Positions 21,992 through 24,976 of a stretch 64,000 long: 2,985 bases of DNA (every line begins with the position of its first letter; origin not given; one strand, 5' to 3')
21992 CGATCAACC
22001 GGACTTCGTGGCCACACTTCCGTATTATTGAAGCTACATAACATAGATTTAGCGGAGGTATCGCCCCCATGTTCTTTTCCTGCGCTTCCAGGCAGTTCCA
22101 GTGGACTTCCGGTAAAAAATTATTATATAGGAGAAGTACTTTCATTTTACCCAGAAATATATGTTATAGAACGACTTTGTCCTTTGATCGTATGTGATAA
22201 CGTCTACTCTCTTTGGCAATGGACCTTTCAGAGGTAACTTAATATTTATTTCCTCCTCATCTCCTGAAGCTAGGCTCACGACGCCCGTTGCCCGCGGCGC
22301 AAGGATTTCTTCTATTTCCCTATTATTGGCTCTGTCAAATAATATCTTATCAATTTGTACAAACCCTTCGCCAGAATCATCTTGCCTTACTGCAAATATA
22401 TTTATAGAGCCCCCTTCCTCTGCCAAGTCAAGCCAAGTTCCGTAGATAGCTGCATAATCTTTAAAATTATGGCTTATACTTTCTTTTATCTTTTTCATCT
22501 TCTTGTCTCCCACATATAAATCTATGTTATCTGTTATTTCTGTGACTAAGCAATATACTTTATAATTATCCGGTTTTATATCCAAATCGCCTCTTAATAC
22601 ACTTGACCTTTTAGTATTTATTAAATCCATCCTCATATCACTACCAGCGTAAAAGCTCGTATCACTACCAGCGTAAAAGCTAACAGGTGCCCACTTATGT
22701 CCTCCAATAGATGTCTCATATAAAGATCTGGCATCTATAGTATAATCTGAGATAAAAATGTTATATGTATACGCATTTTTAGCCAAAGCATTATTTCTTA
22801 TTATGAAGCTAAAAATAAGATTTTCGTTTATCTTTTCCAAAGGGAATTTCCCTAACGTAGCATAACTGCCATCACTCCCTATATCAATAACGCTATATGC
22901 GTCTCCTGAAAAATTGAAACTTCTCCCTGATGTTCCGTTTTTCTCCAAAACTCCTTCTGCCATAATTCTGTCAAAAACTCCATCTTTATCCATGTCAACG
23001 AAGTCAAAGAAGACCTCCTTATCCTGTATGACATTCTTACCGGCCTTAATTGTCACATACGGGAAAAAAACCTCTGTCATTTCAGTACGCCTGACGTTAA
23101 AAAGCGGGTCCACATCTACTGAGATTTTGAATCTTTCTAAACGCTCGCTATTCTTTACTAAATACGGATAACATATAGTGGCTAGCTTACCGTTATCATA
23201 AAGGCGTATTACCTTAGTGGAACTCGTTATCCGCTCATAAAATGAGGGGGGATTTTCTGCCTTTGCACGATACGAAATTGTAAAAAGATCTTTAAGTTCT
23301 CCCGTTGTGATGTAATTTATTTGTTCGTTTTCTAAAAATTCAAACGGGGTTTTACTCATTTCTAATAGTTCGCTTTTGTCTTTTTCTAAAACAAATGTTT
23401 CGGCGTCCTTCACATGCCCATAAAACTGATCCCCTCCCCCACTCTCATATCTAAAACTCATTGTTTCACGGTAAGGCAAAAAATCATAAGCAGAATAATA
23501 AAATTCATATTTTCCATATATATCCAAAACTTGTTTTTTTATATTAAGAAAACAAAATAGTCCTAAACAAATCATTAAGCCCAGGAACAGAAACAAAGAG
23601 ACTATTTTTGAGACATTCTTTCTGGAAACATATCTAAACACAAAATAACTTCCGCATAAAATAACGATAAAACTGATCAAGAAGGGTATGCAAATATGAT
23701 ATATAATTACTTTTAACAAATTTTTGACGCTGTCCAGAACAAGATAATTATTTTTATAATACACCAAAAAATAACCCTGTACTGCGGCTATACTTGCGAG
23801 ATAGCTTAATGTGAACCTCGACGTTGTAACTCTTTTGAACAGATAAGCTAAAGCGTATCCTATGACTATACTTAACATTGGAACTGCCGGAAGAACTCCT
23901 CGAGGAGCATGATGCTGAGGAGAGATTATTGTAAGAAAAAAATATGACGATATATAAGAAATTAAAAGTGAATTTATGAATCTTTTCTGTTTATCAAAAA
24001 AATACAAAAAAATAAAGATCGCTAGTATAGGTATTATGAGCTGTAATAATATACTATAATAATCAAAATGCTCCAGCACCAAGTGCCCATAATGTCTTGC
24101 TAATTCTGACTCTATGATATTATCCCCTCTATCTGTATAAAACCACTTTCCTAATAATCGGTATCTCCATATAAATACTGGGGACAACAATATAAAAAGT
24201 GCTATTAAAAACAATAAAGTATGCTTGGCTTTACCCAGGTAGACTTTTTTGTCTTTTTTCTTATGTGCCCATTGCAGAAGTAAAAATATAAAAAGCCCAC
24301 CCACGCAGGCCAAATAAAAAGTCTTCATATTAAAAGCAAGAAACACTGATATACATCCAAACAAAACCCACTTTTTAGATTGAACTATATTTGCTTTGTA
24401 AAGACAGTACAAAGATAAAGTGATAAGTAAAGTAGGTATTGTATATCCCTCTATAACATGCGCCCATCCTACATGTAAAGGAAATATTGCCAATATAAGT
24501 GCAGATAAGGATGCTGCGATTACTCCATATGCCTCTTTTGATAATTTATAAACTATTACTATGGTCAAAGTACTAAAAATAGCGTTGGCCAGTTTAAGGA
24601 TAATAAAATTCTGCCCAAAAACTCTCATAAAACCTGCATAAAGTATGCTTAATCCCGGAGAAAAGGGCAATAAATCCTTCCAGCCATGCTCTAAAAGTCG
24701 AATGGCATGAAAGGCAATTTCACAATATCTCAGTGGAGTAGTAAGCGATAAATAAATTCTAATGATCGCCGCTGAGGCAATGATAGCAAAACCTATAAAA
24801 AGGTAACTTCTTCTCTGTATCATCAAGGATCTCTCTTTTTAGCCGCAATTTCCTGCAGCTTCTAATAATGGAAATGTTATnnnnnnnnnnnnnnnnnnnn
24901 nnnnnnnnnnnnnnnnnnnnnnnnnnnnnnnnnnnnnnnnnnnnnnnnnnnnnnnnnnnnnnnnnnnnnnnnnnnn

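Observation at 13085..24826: Seven-gene coupled operon: GT-C transferase, three B12-radical-SAM enzymes, AsnB, membrane GT2 and a Cys-less AsnB homologue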

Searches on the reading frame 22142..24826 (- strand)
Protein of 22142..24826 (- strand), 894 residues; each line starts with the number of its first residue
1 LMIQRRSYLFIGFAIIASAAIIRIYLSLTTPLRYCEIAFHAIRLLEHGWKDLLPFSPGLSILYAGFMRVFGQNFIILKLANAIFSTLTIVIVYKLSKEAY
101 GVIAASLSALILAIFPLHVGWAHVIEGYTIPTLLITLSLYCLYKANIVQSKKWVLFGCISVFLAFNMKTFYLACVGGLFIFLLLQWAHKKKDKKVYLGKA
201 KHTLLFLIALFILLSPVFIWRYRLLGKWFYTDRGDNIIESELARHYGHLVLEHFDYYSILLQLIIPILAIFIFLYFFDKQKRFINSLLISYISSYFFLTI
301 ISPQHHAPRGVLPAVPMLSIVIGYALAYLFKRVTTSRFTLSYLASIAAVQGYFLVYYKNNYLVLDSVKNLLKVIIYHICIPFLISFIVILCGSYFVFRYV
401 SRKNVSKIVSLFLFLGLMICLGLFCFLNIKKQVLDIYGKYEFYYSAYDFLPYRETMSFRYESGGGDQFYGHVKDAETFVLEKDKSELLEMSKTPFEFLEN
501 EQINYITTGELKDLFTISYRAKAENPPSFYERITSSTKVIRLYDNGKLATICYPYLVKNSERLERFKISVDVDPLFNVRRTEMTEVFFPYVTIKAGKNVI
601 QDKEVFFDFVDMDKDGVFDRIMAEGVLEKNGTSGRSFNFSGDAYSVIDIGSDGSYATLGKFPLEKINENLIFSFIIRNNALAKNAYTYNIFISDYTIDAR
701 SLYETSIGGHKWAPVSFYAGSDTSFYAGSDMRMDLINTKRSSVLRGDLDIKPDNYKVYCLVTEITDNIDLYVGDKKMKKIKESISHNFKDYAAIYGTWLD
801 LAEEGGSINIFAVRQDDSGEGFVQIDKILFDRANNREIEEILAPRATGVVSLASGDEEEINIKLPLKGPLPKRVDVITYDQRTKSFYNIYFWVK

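Call 5: search_protein_families(library=pfam, proteins=[window:22142-24826:-], max_evalue=0.01)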
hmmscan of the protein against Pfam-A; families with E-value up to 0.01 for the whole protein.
window:22142-24826:- (894 aa): 1 family
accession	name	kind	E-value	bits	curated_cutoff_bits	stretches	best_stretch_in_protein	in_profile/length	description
PF13231.12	PMT_2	-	1.7e-12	48.3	26.1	1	57-220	4-160/160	Dolichyl-phosphate-mannose-protein mannosyltransferase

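Call 6: search_protein_families(library=ncbifam, proteins=[window:22142-24826:-], max_evalue=0.01)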
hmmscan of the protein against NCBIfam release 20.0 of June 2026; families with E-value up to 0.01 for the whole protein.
window:22142-24826:- (894 aa): 0 families

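Call 24: find_homologous_proteins(query=window:22142-24826:-)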
Query window:22142-24826:- (894 aa): 1 proteins with E <= 0.001 among 8000 candidates.
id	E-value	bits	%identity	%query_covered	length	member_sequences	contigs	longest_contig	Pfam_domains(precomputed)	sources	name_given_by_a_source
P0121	0.0e+0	2008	100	100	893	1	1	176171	PF13231.13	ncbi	ncbi:glycosyltransferase family 39 protein [Candidatus Omnitrophota bacterium]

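Call 36: predict_structure(protein=window:22142-24826:-)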
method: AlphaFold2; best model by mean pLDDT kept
length: 894 residues; sequences in the alignment: 1
mean_pLDDT: 36.5   pTM: 0.29
mean pLDDT of the five models: 36.5, 32.9, 32.8, 31.5, 30.1
residues with pLDDT >= 90: 0; 70-90: 0; 50-70: 71; < 50: 823
segments of 3 or more residues with pLDDT < 50: 1-40, 42-94, 97-99, 101-103, 108-110, 112-130, 148-200, 202-207, 212-222, 230-243, 256-271, 273-377, 379-382, 423-894
pLDDT, mean of each block of 10 residues (from residue 1): 39 45 39 43 45 38 35 41 43 47 48 43 41 52 51 42 37 45 45 45 49 47 52 45 50 49 48 47 45 43 38 39 45 42 42 38 40 46 50 51 52 52 46 40 32 26 25 24 24 23 23 22 24 26 29 25 22 21 21 23 22 27 25 25 28 28 26 26 27 27 27 28 28 29 30 31 34 36 32 34 35 38 37 34 32 33 40 40 38 39
secondary structure, 60 per line:
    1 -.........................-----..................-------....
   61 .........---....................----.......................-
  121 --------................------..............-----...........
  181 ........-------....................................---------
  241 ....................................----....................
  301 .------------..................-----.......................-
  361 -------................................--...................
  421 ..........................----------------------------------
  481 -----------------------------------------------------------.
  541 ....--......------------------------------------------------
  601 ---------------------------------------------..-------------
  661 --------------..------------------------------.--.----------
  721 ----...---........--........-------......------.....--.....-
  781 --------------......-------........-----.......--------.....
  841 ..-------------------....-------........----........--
elements in order (helices of 4 or more, strands of 3 or more residues): H2-26 H32-49 H57-69 H73-92 H97-119 H129-144 H151-164 H170-188 H196-231 H241-276 H281-301 H314-331 H337-359 H368-399 H402-446 E540-544 E547-552 E725-727 E731-738 E741-748 E756-761 E768-772 E775-779 E795-800 E808-815 E821-827 H836-842 E862-865 E873-880 E885-892

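Call 41: search_protein_representatives(protein=window:22142-24826:-)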
Query: 894 residues. Proteins with E-value up to 0.001 (for the whole library): 233; up to 1e-10: 7; up to 1e-30: 4. The best 150 are listed.
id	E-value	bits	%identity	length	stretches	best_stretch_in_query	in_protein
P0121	0.0e+00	2008.4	100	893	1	2-894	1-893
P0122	8.3e-45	170.0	27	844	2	7-608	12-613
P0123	8.7e-44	166.6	30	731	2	18-692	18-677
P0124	1.0e-32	130.0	27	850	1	12-596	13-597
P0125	1.3e-22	96.5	26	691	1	14-553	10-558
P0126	1.1e-16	77.0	22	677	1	16-554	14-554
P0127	5.3e-13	64.7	24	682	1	8-562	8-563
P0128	3.4e-10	55.4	25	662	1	7-350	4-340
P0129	9.4e-09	50.7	37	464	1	62-214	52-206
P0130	1.3e-08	50.2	29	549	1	56-218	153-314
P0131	1.4e-08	50.1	30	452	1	55-220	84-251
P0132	1.5e-08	50.0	31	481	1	9-230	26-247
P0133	1.6e-08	50.0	27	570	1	16-333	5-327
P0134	5.1e-08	48.3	27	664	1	12-327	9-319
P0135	8.4e-08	47.5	28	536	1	56-219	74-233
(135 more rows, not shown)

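Call 55: predict_structure(alignment_id=A3)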
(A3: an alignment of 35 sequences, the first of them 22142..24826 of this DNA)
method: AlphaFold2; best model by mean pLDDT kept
length: 894 residues; sequences in the alignment: 35
mean_pLDDT: 61.6   pTM: 0.63
mean pLDDT of the five models: 61.6, 60.4, 59.1, 55.9, 55.0
residues with pLDDT >= 90: 174; 70-90: 118; 50-70: 267; < 50: 335
segments of 3 or more residues with pLDDT < 50: 1-3, 454-539, 554-581, 590-618, 625-665, 697-703, 707-753, 755-776, 778-842
pLDDT, mean of each block of 10 residues (from residue 1): 67 93 88 76 85 77 95 91 97 97 94 89 90 98 96 98 94 94 91 85 97 95 88 69 52 55 62 81 93 87 68 93 86 59 60 60 56 63 60 55 64 71 68 59 58 45 34 34 34 37 43 38 37 46 55 45 44 46 56 38 31 44 44 32 31 37 46 62 57 54 48 36 31 32 37 48 47 47 40 47 41 38 34 41 54 58 61 63 61 48
secondary structure, 60 per line:
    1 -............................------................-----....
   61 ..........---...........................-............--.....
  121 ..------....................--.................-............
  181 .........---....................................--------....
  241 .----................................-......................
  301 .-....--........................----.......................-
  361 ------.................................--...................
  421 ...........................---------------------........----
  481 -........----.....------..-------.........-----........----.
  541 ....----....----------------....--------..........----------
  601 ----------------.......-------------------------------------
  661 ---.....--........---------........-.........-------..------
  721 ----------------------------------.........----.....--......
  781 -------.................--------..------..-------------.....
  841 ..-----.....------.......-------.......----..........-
elements in order (helices of 4 or more, strands of 3 or more residues): H2-29 H36-51 H57-70 H74-100 H102-113 H116-122 H129-148 H151-167 H169-189 H193-228 H237-241 H246-277 H279-301 H303-306 H309-332 H337-359 H367-399 H402-447 H469-476 H482-489 H494-498 H514-522 H528-535 E540-544 E549-552 E569-572 E581-590 H617-623 H664-668 E671-678 E688-695 E697-705 E755-763 E768-772 E775-780 H788-804 H836-842 E848-852 E859-865 E873-879 E884-893

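Call 57: fold_search(model_id=the predicted structure, library=pdb)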
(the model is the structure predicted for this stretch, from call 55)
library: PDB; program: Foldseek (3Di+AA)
matches with E <= 10: 349; with E <= 0.001: 27
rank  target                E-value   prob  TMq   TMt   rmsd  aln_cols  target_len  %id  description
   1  7oci_F                2.5e-08  1.00  0.27  0.36  12.2       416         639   15  Cryo-EM structure of yeast Ost6p containing oligosaccharyltransferase complex (released 2022-02-16)
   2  6ezn_F                9.3e-08  1.00  0.27  0.36  12.5       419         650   15  Cryo-EM structure of the yeast oligosaccharyltransferase (OST) complex (released 2018-01-17)
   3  8age_A                1.2e-07  1.00  0.28  0.38  10.7       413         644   16  Structure of yeast oligosaccharylransferase complex with acceptor peptide bound (released 2022-12-07)
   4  8b6l_I                2.7e-07  1.00  0.28  0.36  11.7       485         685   14  Subtomogram average of the human Sec61-TRAP-OSTA-translocon (released 2022-12-07)
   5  6s7o_A                4.7e-07  1.00  0.29  0.38  10.5       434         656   15  Cryo-EM structure of human oligosaccharyltransferase complex OST-A (released 2019-12-18)
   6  5ezm                  5.7e-07  1.00  0.38  0.57   9.1       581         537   12  Crystal Structure of ArnT from Cupriavidus metallidurans in the apo state (released 2016-02-17)
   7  9n9j_I                6.2e-07  1.00  0.29  0.36  10.7       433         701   14  Structure of a GRP94 folding intermediate engaged with a CCDC134- and FKBP11-bound secretory translocon (released 2025-11-19)
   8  8pn9_A                6.5e-07  1.00  0.29  0.38   7.9       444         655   14  Structure of human oligosaccharyltransferase OST-A complex bound to NGI-1 (released 2024-05-08)
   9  8agc_A                1.3e-06  1.00  0.26  0.33  15.2       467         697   14  Structure of yeast oligosaccharylransferase complex with lipid-linked oligosaccharide and non-acceptor peptide bound (released 2022-12-07)
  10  6s7t_A                1.3e-06  1.00  0.27  0.33   9.3       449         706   14  Cryo-EM structure of human oligosaccharyltransferase complex OST-B (released 2019-12-18)
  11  5f15                  1.3e-06  1.00  0.35  0.53  11.3       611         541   13  Crystal Structure of ArnT from Cupriavidus metallidurans bound to Undecaprenyl phosphate (released 2016-02-17)
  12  8agb_A                2.8e-06  1.00  0.28  0.37  11.9       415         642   15  Structure of yeast oligosaccharylransferase complex with lipid-linked oligosaccharide bound (released 2022-12-07)
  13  7e9s_A                4.3e-06  1.00  0.27  0.27  18.6       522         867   14  Archaeal oligosaccharyltransferase AglB from Archaeoglobus fulgidus in complex with an inhibitory peptide and a dolich (released 2021-09-08)
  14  3wak                  6.5e-06  1.00  0.26  0.27  12.7       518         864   13  Crystal structure of the Archaeoglobus fulgidus oligosaccharyltransferase (O29867_ARCFU) in the apo form (released 2013-10-30)
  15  3waj                  6.8e-06  1.00  0.24  0.27  13.5       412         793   14  Crystal structure of the Archaeoglobus fulgidus oligosaccharyltransferase (O29867_ARCFU) complex with Zn and sulfate (released 2013-10-30)
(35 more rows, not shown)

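Call 81: find_encoding_contigs(protein=P0122, flank=10000, max_places=1)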
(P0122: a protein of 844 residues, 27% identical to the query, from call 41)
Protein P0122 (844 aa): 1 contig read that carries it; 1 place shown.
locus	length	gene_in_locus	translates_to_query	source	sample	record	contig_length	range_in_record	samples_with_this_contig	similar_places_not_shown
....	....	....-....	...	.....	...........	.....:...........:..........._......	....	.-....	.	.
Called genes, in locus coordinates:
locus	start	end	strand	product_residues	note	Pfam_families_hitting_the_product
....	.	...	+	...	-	?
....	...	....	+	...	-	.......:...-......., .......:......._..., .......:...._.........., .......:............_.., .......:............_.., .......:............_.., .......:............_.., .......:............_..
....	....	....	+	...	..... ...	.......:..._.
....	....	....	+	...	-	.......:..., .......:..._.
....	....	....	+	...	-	?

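Call 82: find_encoding_contigs(protein=P0123, flank=10000, max_places=1)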
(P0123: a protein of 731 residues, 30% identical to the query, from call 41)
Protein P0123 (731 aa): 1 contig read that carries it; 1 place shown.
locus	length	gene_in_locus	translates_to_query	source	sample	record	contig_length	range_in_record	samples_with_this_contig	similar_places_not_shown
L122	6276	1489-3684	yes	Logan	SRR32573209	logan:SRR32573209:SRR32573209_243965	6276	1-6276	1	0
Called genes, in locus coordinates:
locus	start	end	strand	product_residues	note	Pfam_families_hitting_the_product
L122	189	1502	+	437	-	PF00070:Pyr_redox (faint), PF00890:FAD_binding_2 (weak), PF01266:DAO, PF01593:Amino_oxidase, PF01946:Thi4 (faint), PF07992:Pyr_redox_2 (weak), PF12831:FAD_oxidored (weak), PF13450:NAD_binding_8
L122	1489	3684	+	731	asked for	-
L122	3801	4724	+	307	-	PF01073:3Beta_HSD, PF01370:Epimerase, PF04321:RmlD_sub_bind (faint), PF05368:NmrA, PF13460:NAD_binding_10, PF16363:GDP_Man_Dehyd (weak)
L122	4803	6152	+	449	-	PF07602:DUF1565 (faint), PF22842:Pel9A-like_beta_helix, PF05048:NosD (weak), PF13229:Beta_helix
